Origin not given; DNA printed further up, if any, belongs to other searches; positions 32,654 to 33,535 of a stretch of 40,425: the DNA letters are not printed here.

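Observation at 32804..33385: Accessory 193-aa membrane/coiled-coil protein with an in-frame 21-bp x3 tandem repeat, inserted at the gene 1 to gene 1.1 position, which is the T7 primary-origin region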

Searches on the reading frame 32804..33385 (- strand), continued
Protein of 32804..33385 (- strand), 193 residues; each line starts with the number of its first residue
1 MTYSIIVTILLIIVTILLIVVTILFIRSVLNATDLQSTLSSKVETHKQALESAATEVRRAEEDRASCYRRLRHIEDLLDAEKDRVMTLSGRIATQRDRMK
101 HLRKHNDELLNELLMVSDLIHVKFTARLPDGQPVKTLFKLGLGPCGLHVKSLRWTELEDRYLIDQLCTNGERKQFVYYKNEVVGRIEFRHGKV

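Call 34: predict_structure(alignment_id=A1)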
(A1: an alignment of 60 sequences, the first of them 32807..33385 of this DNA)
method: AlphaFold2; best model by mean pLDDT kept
length: 193 residues; sequences in the alignment: 60
mean_pLDDT: 81.1   pTM: 0.41
mean pLDDT of the five models: 81.1, 76.7, 76.5, 74.6, 69.5
residues with pLDDT >= 90: 93; 70-90: 41; 50-70: 53; < 50: 6
segments of 3 or more residues with pLDDT < 50: 191-193
pLDDT, mean of each block of 10 residues (from residue 1): 83 93 95 94 95 96 96 97 95 94 88 72 69 71 68 55 55 67 68 46
secondary structure, 60 per line:
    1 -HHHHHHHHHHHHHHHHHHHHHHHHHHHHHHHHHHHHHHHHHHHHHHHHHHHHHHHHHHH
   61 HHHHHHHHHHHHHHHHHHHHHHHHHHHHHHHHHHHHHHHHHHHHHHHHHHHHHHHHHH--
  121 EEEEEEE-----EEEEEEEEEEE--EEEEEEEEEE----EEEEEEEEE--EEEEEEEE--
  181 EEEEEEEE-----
elements in order: H2-118 E121-127 E133-143 E146-155 E160-168 E171-178 E181-188

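Call 38: fold_search(model_id=the predicted structure, library=pdb)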
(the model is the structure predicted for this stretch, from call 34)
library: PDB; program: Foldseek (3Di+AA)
matches with E <= 10: 530; with E <= 0.001: 0
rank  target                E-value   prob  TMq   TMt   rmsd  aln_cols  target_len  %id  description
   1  7v2g                  2.6e-01  0.54  0.21  0.27   5.3        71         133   17  The 0.98 angstrom structure of the human FABP3 Y19F mutant complexed with palmitic acid (released 2022-08-10)
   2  4zri_B                3.5e-01  0.25  0.15  0.11   9.3        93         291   12  Crystal structure of Merlin-FERM and Lats2 (released 2015-06-17)
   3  4p7i_B                3.7e-01  0.23  0.15  0.11   9.7        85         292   13  Crystal structure of the Merlin FERM/DCAF1 complex (released 2014-04-09)
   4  1isn                  4.2e-01  0.23  0.16  0.10   9.6        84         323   15  Crystal structure of merlin FERM domain (released 2002-04-03)
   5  4zrk_A                4.2e-01  0.18  0.15  0.11   9.4        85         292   15  Merlin-FERM and Lats1 complex (released 2015-06-17)
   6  4zrj_A                5.3e-01  0.21  0.15  0.10   9.1        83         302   13  Structure of Merlin-FERM and CTD (released 2015-06-17)
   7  7lfi_A                7.0e-01  0.15  0.17  0.13  11.1        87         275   10  MODEL OF MHC CLASS Ib H2-M3 WITH MOUSE ND1 N-TERMINAL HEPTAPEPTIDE REFINED AT 1.70 ANGSTROMS RESOLUTION (released 2021-07-14)
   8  8z4e_A                7.4e-01  0.23  0.16  0.09  10.7        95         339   15  Structure of human 18_14D scFv and 1G01 scFv in complex with influenza virus neuraminidase from A/Yunan/DQ001/2016 (H5 (released 2025-01-22)
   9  4k15_A                8.3e-01  0.23  0.15  0.20   9.2        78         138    6  2.75 Angstrom Crystal Structure of Hypothetical Protein lmo2686 from Listeria monocytogenes EGD-e (released 2013-04-17)
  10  7oxx_B                8.8e-01  0.33  0.18  0.24   6.3        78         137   18  CrabP2 mutant R30AK31A (released 2022-07-13)
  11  4zri_A                8.8e-01  0.15  0.14  0.10   9.9        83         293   16  Crystal structure of Merlin-FERM and Lats2 (released 2015-06-17)
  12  7oxx_C                9.3e-01  0.33  0.18  0.24   6.3        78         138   18  CrabP2 mutant R30AK31A (released 2022-07-13)
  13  7o5y_A                9.3e-01  0.11  0.13  0.19  14.6        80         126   10  PilA minor pilin of Streptococcus sanguinis type IV pili (released 2022-04-20)
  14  1cbq                  9.9e-01  0.25  0.19  0.24   6.4        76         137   20  CRYSTAL STRUCTURE OF CELLULAR RETINOIC-ACID-BINDING PROTEINS I AND II IN COMPLEX WITH ALL-TRANS-RETINOIC ACID AND A SYNT (released 1995-01-26)
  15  1nez_A                9.9e-01  0.13  0.17  0.13  11.5        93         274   12  The Crystal Structure of a TL/CD8aa Complex at 2.1A resolution:Implications for Memory T cell Generation, Co-receptor  (released 2003-04-08)
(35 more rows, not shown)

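Call 41: list_cluster_members(proteins=[window:32807-33385:-])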
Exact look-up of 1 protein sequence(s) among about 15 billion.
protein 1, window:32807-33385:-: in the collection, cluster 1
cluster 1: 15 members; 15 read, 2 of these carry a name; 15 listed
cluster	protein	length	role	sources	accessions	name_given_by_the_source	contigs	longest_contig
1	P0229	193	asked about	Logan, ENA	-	-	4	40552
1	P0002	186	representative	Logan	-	-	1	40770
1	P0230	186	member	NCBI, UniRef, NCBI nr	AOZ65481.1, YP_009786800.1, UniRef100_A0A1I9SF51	putative fusion protein [Klebsiella phage vB_KpnP_KpV767] | Putative fusion protein n=1 Tax=Klebsiella phage vB_KpnP_KpV767 TaxID=1897430 ...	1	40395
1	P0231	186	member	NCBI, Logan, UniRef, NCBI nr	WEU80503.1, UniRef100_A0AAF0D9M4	hypothetical protein FWCWJBXL_0010 [Klebsiella phage Emom] | Fusion protein n=1 Tax=Klebsiella phage Emom TaxID=3018529 RepID=A0AAF0D9M4_9CAUD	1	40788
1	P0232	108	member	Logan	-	-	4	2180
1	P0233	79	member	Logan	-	-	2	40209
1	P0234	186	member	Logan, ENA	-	-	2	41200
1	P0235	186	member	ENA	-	-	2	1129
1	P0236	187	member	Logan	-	-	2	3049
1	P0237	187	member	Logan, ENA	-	-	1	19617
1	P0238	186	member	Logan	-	-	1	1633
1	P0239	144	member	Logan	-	-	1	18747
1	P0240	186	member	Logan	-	-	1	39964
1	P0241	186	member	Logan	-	-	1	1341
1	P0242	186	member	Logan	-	-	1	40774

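Call 42: find_encoding_contigs(protein=window:32807-33385:-, flank=3000, max_places=10)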
Protein window:32807-33385:- (193 aa): 5 contigs read that carry it; 1 place shown.
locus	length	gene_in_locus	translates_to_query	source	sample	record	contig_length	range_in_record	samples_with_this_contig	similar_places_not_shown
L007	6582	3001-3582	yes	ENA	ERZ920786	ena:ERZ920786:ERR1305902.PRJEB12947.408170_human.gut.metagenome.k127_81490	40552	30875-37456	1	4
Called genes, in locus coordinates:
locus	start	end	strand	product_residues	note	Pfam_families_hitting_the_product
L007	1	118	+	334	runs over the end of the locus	PF27024:Phage_T7_kinase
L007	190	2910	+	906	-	PF14700:RPOL_N, PF00940:RNA_pol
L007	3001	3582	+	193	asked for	PF25755:Phage_T3_1_05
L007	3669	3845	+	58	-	PF08200:Phage_T7_1_1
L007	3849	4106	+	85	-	-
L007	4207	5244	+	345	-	PF01068:DNA_ligase_A_M, PF17879:DNA_ligase_C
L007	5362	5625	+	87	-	PF06726:BC10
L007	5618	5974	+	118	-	PF11753:DUF3310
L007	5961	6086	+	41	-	PF26839:DUF8272 (weak)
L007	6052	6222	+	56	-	PF16857:RNA_pol_inhib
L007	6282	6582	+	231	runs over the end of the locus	PF21265:SBB_T7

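Call 43: find_related_loci(query=A1, collection=viral_contigs, flank=1200)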
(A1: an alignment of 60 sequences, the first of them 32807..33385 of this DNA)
Query A1 (193 aa) in viral_contigs; peptide patterns used: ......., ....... (x = any residue, [..] = any of these).
112 stretches matched a pattern; 45 encode a relative of the query (tblastn E <= 1e-3); 45 distinct loci.
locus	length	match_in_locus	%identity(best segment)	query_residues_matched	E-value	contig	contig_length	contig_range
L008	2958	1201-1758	87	1-193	2e-111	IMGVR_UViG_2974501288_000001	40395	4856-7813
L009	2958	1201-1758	87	1-193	5e-108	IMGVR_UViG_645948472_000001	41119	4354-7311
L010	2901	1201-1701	89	27-193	4e-98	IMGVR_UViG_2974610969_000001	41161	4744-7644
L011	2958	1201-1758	63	1-193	1e-73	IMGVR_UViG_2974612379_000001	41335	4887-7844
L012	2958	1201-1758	61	1-193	5e-70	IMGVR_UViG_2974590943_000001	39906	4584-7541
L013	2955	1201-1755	59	1-192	6e-68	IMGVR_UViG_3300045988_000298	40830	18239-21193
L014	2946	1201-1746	61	12-193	8e-68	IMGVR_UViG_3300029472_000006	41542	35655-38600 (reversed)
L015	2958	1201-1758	59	1-193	1e-67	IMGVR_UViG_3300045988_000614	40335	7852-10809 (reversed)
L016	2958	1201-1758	58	1-193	1e-67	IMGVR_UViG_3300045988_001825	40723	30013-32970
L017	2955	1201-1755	59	1-192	1e-67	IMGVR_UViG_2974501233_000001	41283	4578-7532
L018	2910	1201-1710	65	24-193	7e-67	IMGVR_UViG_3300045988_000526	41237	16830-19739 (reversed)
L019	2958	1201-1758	60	1-193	6e-67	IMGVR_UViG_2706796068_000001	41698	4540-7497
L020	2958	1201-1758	59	1-193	2e-66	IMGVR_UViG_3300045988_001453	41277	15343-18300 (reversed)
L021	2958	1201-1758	60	1-193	8e-67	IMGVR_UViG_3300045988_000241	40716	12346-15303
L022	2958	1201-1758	58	1-193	1e-66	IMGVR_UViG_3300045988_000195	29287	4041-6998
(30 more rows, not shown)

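Call 50: search_protein_families(library=padloc, proteins=[window:32807-33385:-], max_evalue=1)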
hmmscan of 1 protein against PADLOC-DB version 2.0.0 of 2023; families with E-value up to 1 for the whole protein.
window:32807-33385:- (193 aa): 4 families
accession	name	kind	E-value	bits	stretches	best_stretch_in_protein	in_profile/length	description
PDLC02668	DndD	-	0.0012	15.9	1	33-111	204-282/659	DndD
PDLC02716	PbeC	-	0.0046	13.5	1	26-118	198-291/639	PbeC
PDLC02663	DndD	-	0.0064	13.3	1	35-110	212-287/675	DndD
PDLC03812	RTasRmuC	-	0.019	11.6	1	9-110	5-105/439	DRT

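Call 66: search_protein_families(library=ncbifam, proteins=[window:32807-33385:-], max_evalue=1)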
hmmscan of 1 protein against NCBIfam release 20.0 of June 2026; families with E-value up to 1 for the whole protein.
window:32807-33385:- (193 aa): 19 families
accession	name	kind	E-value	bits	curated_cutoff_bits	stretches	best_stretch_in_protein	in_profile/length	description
NF038350.1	taxis_HmpF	equivalog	0.0013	17.2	200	1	36-118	468-550/553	pilus motility taxis protein HmpF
TIGR02168.1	SMC_prok_B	equivalog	0.0076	14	567.35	1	38-112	739-813/1181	chromosome segregation protein SMC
NF033885.1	conj_TraP_IncI1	equivalog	0.01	15.6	135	1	11-114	18-131/217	conjugal transfer protein TraP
NF045487.1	ASRP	equivalog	0.017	13.7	300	1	41-109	334-402/593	archaea-specific SMC-related protein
NF042931.1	SAG1386_EF1546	equivalog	0.022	14.9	80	1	6-56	30-85/158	SAG1386/EF1546 family surface-associated protein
NF038143.1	HYxxLL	subfamily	0.026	14.5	50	1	15-112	31-126/197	NF038143 family protein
TIGR03752.1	conj_TIGR03752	hypoth_equivalog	0.027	13.8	241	1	12-112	8-88/471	TIGR03752 family integrating conjugative element protein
TIGR02169.1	SMC_prok_A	equivalog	0.028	12.1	729.4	1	36-108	304-376/1165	chromosome segregation protein SMC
TIGR02978.1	phageshock_pspC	equivalog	0.038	13.9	104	1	6-81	33-110/121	envelope stress response membrane protein PspC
TIGR03007.1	pepcterm_ChnLen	equivalog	0.041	12.1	278.85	1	36-104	199-268/498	XrtA system polysaccharide chain length determinant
NF033218.1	anchor_AmaP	equivalog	0.042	13.6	55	1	3-57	49-101/166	alkaline shock response membrane anchor protein AmaP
NF040668.1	regulator_TseB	equivalog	0.047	13.4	200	1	14-63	5-55/161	cell wall elongation/penicillin-binding protein regulator TseB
TIGR03692.1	ATP_dep_HslV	equivalog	0.049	13.4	157.75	1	25-91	46-109/171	HslVU peptidase proteolytic subunit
TIGR04402.2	mob_CxxC_CxxC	subfamily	0.074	13.3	70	1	5-80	55-129/180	mobilome CxxCx(11)CxxC protein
NF009347.0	PRK12705.1-4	equivalog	0.075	11.7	579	1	5-76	4-75/473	hypothetical protein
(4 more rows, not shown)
